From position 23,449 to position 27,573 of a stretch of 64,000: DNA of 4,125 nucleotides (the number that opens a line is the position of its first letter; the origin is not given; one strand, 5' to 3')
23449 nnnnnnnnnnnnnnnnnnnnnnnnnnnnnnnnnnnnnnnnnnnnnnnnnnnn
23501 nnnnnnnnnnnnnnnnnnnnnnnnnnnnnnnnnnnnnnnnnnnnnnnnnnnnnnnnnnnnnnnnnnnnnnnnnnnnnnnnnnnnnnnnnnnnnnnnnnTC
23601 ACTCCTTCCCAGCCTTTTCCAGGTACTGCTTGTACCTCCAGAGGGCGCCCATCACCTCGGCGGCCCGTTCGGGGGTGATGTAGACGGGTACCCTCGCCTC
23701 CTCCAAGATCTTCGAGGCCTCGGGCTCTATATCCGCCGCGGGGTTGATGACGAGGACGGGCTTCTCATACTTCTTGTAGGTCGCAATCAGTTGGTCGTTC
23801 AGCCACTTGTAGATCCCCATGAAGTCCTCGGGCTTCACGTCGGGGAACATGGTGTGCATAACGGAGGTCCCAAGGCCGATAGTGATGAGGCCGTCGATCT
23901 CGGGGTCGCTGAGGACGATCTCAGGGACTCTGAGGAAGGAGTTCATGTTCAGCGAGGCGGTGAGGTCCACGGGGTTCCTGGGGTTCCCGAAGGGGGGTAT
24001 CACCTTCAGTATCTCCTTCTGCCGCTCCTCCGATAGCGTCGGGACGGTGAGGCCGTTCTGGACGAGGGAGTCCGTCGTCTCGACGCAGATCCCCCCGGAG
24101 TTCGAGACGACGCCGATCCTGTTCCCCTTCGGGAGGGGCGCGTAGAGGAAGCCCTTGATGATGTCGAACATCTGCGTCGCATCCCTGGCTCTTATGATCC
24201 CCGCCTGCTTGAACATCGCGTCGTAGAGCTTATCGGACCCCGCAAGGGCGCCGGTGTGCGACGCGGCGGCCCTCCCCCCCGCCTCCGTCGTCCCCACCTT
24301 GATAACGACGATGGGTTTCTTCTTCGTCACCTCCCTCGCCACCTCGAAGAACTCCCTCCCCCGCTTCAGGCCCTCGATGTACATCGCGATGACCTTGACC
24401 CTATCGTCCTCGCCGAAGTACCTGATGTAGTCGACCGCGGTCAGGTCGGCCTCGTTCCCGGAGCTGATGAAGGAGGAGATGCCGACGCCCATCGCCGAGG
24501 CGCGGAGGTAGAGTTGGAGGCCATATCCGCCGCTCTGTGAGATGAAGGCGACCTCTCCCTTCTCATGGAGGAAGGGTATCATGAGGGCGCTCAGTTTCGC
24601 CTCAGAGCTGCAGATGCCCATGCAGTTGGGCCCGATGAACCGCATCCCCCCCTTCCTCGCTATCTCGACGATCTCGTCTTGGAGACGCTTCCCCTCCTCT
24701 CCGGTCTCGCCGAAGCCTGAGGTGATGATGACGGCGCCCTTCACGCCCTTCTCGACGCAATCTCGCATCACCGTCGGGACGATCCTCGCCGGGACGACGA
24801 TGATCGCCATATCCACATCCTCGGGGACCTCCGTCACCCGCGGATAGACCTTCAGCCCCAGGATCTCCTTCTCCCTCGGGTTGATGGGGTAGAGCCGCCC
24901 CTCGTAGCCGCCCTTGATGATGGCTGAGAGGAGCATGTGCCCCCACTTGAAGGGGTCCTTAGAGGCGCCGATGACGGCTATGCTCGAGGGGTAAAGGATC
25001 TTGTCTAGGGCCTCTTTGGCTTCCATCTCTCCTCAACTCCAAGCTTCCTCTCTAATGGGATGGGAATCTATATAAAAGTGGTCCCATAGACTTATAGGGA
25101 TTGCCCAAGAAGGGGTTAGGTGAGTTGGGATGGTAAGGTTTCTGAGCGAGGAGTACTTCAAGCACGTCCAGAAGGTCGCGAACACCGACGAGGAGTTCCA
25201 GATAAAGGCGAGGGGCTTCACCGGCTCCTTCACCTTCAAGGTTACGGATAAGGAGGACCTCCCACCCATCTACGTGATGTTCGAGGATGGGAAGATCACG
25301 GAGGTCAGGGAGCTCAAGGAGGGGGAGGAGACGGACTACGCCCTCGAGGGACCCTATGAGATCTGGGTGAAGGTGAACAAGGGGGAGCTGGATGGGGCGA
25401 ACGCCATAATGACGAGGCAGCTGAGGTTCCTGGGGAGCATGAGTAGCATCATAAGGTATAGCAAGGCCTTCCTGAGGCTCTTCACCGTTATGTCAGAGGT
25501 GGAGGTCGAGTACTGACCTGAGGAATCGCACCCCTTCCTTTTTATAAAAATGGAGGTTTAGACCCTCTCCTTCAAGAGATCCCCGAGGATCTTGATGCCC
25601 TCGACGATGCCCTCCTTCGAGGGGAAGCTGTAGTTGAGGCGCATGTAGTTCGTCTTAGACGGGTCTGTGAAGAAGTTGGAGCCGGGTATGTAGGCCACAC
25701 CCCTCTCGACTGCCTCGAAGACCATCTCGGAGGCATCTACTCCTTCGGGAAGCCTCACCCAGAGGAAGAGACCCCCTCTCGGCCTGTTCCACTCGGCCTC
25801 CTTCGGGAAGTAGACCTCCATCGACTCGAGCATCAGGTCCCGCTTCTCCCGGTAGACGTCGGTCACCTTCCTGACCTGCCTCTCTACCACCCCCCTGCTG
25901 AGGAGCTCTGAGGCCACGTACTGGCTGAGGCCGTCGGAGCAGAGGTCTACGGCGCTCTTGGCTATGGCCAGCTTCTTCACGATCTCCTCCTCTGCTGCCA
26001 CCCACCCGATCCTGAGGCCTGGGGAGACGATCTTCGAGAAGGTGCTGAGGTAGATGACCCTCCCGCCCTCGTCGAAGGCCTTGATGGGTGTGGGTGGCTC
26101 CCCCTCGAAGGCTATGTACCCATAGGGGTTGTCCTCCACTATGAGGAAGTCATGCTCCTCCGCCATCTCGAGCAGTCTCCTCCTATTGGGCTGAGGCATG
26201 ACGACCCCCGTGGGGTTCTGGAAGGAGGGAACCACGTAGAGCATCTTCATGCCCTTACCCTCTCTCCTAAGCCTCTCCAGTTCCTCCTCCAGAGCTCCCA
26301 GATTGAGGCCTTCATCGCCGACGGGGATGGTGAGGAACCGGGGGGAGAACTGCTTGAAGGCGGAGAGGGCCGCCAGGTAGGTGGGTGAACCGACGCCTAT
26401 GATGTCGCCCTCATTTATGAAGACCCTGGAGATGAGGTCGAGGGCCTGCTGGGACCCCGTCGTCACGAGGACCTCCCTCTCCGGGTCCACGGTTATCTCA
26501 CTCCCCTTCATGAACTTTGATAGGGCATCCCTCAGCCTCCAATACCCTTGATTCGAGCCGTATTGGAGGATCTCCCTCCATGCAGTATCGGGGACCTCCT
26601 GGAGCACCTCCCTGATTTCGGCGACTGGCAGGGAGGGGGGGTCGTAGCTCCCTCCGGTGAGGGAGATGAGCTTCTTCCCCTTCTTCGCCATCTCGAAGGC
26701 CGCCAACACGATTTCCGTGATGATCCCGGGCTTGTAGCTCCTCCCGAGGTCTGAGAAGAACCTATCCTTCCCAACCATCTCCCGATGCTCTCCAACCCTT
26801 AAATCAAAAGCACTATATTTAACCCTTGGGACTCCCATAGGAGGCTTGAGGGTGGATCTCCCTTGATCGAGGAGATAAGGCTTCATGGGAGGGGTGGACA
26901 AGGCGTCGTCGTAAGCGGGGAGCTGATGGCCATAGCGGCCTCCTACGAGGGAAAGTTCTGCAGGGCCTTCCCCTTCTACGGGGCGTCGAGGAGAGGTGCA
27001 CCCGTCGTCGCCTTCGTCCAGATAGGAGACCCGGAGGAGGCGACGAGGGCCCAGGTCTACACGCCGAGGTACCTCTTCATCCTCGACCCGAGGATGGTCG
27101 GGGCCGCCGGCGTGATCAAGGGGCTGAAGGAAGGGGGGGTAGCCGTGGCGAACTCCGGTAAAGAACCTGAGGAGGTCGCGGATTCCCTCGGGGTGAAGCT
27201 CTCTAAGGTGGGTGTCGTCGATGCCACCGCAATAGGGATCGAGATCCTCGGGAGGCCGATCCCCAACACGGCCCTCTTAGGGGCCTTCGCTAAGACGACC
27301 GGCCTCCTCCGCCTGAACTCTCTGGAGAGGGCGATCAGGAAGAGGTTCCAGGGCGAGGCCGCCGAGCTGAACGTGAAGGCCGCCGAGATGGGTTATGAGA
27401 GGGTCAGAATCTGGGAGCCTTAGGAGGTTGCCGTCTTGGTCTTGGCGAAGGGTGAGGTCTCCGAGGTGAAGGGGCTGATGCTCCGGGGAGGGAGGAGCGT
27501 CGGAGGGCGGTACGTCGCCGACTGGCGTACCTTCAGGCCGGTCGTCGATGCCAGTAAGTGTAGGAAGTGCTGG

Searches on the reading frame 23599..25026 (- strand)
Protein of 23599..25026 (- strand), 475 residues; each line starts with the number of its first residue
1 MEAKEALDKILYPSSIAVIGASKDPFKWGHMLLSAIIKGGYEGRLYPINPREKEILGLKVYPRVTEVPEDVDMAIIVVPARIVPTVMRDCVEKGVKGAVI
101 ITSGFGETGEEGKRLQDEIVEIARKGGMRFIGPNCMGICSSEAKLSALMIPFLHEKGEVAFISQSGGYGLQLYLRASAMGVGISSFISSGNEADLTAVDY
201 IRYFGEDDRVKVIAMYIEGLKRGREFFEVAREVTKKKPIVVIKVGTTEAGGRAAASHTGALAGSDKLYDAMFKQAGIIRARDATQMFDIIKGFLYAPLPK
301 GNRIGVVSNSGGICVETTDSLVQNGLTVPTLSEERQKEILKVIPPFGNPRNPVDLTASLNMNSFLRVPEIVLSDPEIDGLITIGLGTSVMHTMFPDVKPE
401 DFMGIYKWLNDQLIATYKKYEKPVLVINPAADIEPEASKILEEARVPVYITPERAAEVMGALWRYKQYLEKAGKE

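Call 40: search_protein_families(library=pfam, proteins=[window:23599-25026:-], max_evalue=0.00001)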
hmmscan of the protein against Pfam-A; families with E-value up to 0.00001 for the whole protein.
window:23599-25026:- (475 aa): 4 families
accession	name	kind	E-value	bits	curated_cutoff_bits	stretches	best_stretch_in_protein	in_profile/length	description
PF13607.11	Succ_CoA_lig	-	7e-55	185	27.4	1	156-291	1-136/138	Succinyl-CoA ligase like flavodoxin domain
PF13380.12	CoA_binding_2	-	1.2e-28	100.3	22.8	1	15-139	2-114/116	CoA binding domain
PF02629.25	CoA_binding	-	3.9e-16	60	22.3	1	13-104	3-97/97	CoA binding domain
PF19045.5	Ligase_CoA_2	-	6e-11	43.1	23.7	1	306-466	3-155/162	Ligase-CoA domain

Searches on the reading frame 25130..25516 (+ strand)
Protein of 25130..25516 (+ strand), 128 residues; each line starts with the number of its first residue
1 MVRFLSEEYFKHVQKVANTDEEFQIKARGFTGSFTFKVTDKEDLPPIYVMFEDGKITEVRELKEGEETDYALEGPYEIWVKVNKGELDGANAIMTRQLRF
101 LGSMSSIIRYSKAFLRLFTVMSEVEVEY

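Call 40: search_protein_families(library=pfam, proteins=[window:25130-25516:+], max_evalue=0.00001)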
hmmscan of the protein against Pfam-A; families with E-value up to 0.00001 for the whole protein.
window:25130-25516:+ (128 aa): 1 family
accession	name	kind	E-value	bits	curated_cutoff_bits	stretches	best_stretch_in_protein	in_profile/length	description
PF02036.22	SCP2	-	2.5e-07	31.4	21.3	1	20-112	9-98/101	SCP-2 sterol transfer family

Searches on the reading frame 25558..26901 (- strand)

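Call 40: search_protein_families(library=pfam, proteins=[window:25558-26901:-], max_evalue=0.00001)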
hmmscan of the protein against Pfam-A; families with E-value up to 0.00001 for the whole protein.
window:25558-26901:- (447 aa): 2 families
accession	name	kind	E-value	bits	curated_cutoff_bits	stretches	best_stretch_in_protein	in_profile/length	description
PF00155.27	Aminotran_1_2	-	1.5e-36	126.8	19.7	1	78-427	3-349/361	Aminotransferase class I and II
PF12897.13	Asp_aminotransf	-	4.8e-12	45.9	27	1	171-434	130-400/421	Aspartate amino-transferase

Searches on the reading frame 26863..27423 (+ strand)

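Call 40: search_protein_families(library=pfam, proteins=[window:26863-27423:+], max_evalue=0.00001)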
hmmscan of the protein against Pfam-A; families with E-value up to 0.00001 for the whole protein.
window:26863-27423:+ (186 aa): 1 family
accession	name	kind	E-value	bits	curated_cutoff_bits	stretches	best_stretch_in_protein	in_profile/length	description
PF01558.24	POR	-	2e-39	135.9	27.4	1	11-179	1-173/173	Pyruvate ferredoxin/flavodoxin oxidoreductase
